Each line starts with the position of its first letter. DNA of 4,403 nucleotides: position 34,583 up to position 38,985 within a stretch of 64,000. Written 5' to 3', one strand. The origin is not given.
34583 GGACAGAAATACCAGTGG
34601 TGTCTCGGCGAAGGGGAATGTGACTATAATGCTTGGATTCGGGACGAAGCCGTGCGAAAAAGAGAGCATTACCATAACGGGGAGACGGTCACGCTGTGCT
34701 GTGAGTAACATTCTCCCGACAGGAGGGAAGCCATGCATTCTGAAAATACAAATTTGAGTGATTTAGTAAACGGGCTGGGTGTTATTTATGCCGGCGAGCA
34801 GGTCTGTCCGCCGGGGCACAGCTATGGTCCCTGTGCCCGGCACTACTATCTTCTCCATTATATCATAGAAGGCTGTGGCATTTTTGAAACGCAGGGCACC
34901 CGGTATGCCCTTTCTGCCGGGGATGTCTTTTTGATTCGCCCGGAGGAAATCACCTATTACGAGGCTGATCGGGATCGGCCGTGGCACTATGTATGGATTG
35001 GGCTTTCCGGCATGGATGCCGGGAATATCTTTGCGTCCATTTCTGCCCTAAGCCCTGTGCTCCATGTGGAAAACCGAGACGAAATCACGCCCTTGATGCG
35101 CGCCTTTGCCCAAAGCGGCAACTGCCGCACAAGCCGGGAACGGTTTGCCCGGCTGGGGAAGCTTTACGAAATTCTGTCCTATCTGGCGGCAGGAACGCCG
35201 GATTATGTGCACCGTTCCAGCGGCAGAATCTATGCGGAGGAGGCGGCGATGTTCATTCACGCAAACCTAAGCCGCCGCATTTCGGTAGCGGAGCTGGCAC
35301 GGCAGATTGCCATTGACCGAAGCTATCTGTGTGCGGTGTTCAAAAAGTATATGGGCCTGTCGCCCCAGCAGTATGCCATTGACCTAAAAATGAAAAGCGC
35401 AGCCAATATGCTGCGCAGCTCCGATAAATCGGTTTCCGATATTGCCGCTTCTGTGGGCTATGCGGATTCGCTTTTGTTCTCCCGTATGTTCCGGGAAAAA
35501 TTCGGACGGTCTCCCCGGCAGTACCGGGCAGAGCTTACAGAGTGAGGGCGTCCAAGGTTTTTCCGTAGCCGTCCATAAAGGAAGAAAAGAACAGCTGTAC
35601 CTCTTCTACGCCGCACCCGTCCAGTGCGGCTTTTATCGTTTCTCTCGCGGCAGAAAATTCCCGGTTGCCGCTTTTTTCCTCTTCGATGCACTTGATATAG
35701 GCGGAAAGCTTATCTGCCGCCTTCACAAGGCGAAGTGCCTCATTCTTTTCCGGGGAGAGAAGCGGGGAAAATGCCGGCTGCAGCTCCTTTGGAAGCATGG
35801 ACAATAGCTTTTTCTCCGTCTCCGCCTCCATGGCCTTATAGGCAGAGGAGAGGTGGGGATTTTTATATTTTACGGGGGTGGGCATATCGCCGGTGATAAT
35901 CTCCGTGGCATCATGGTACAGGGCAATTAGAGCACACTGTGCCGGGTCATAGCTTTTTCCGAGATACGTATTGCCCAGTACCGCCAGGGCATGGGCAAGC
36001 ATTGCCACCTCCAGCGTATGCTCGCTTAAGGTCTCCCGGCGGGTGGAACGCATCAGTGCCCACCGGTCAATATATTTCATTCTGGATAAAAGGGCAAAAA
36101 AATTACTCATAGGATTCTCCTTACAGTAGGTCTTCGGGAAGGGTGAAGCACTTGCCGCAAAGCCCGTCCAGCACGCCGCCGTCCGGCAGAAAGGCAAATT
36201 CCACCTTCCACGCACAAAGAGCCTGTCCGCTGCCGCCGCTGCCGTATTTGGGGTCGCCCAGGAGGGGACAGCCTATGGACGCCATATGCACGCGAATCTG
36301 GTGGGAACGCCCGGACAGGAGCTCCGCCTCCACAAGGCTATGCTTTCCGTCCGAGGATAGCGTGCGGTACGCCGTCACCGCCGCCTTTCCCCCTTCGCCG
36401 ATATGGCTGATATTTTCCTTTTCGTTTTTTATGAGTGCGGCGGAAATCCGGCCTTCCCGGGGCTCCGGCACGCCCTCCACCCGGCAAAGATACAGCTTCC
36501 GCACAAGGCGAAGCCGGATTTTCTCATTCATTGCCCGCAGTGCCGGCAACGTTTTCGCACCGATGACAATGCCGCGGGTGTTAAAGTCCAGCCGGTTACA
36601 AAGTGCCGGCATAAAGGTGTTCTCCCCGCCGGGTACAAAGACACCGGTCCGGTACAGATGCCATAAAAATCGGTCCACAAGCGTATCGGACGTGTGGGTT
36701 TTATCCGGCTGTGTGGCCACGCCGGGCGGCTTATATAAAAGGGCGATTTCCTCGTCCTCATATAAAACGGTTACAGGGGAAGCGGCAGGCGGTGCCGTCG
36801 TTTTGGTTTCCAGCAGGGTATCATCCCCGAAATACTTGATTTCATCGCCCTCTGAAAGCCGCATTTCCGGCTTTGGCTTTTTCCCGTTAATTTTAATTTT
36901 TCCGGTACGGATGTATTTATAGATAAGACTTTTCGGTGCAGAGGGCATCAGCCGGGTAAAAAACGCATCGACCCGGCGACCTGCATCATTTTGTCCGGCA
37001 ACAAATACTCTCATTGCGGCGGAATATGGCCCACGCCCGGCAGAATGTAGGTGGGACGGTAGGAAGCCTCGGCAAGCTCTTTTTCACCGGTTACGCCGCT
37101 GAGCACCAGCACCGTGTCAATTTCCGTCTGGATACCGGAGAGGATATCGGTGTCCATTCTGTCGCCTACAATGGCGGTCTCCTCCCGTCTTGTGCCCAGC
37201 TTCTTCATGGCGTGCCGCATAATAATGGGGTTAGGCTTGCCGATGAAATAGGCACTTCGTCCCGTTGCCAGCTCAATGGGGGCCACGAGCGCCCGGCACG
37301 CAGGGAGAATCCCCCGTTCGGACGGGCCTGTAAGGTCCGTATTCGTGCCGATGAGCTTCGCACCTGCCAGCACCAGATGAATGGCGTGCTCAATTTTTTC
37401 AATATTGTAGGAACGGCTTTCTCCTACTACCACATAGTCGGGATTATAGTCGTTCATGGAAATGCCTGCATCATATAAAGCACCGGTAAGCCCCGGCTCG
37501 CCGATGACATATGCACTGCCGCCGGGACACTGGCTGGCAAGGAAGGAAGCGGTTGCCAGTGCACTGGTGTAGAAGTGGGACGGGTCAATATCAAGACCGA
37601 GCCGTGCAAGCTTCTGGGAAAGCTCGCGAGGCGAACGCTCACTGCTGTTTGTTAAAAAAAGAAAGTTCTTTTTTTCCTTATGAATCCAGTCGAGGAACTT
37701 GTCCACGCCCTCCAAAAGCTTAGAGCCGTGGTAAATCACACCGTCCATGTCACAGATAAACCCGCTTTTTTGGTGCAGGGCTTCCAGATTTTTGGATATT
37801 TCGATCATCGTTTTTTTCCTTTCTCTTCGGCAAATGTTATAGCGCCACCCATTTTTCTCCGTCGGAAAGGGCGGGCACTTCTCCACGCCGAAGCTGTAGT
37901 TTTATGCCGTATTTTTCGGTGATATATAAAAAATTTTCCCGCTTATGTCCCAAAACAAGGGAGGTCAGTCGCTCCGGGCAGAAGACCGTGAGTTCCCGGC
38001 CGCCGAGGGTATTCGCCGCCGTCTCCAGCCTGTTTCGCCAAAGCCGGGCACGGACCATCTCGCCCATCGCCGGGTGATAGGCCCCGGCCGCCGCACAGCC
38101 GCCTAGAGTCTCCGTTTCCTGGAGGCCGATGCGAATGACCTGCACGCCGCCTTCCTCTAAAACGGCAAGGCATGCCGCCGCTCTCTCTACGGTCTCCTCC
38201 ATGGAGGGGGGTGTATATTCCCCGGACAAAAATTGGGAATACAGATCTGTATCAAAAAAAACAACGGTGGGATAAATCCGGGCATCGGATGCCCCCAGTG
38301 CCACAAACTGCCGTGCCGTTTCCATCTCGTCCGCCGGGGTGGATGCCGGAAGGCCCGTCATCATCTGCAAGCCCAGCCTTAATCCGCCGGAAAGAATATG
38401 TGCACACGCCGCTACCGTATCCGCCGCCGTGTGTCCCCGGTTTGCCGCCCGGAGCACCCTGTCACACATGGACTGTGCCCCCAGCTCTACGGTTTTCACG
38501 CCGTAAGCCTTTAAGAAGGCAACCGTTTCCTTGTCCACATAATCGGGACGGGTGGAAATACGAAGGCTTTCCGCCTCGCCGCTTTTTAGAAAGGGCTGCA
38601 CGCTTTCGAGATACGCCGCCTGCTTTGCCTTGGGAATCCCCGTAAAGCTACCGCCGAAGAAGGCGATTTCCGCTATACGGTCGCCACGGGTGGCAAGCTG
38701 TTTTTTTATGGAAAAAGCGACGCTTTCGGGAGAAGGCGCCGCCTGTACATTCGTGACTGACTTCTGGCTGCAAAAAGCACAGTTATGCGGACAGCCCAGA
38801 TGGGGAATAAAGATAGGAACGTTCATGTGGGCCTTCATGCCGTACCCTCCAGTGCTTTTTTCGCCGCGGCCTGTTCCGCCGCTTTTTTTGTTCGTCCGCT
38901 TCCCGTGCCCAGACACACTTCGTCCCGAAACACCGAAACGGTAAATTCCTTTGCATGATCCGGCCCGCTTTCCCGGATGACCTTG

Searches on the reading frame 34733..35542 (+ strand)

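Call 65: search_protein_families(library=pfam, proteins=[window:34733-35542:+], max_evalue=0.00001)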
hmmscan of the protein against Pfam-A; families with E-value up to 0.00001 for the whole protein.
window:34733-35542:+ (270 aa): 3 families
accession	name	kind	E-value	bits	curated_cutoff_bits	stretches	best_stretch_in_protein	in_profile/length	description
PF00165.29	HTH_AraC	-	1.6e-22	79.5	26.6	2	175-214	1-40/42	Bacterial regulatory helix-turn-helix proteins, AraC family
PF12833.13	HTH_18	-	3.8e-21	75.6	33.6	1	188-266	1-79/80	Helix-turn-helix domain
PF02311.25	AraC_binding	-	7.7e-21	74.7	21.1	1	22-124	7-111/135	AraC-like ligand binding domain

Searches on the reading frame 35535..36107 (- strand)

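Call 65: search_protein_families(library=pfam, proteins=[window:35535-36107:-], max_evalue=0.00001)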
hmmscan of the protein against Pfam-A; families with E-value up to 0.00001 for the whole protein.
window:35535-36107:- (190 aa): 3 families
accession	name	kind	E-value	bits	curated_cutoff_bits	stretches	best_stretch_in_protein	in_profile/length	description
PF12917.13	YfbR-like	-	1.3e-72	243.8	25.9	1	2-180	1-181/182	5'-deoxynucleotidase YfbR-like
PF13023.12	HD_3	-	2.6e-16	60.4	22.5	1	8-158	2-149/165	HD domain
PF01966.28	HD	-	9.2e-08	32.8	22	1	28-136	2-115/116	HD domain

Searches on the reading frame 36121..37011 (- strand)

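Call 65: search_protein_families(library=pfam, proteins=[window:36121-37011:-], max_evalue=0.00001)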
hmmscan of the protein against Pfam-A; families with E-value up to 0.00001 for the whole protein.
window:36121-37011:- (296 aa): 2 families
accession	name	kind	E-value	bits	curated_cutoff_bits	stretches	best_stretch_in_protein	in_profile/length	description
PF00849.27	PseudoU_synth_2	-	5.4e-28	98.6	26.8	1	90-245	3-152/152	RNA pseudouridylate synthase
PF01479.30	S4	-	2.2e-06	27.7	22.8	1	12-58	1-48/48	S4 domain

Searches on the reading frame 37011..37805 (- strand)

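Call 65: search_protein_families(library=pfam, proteins=[window:37011-37805:-], max_evalue=0.00001)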
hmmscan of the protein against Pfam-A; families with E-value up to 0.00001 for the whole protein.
window:37011-37805:- (264 aa): 4 families
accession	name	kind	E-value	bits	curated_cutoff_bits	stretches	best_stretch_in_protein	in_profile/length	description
PF13344.12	Hydrolase_6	-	8.8e-27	93.6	27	1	16-115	1-100/101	Haloacid dehalogenase-like hydrolase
PF13242.12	Hydrolase_like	-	1.3e-21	76.7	22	1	188-258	2-72/75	HAD-hyrolase-like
PF00702.32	Hydrolase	-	4.4e-11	44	26.4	1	15-225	3-188/191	haloacid dehalogenase-like hydrolase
PF13419.12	HAD_2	-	1.2e-07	32.4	23.8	1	180-234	125-178/178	Haloacid dehalogenase-like hydrolase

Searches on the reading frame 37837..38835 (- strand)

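Call 65: search_protein_families(library=pfam, proteins=[window:37837-38835:-], max_evalue=0.00001)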
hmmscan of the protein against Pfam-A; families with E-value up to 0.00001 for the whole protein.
window:37837-38835:- (332 aa): 2 families
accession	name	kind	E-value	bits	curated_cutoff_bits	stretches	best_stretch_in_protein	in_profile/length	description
PF04055.27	Radical_SAM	-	2.3e-19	70.6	29.5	1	11-175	3-164/166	Radical SAM superfamily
PF16199.10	Radical_SAM_C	-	5.6e-15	55.7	31.9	1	186-266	5-84/85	Radical_SAM C-terminal domain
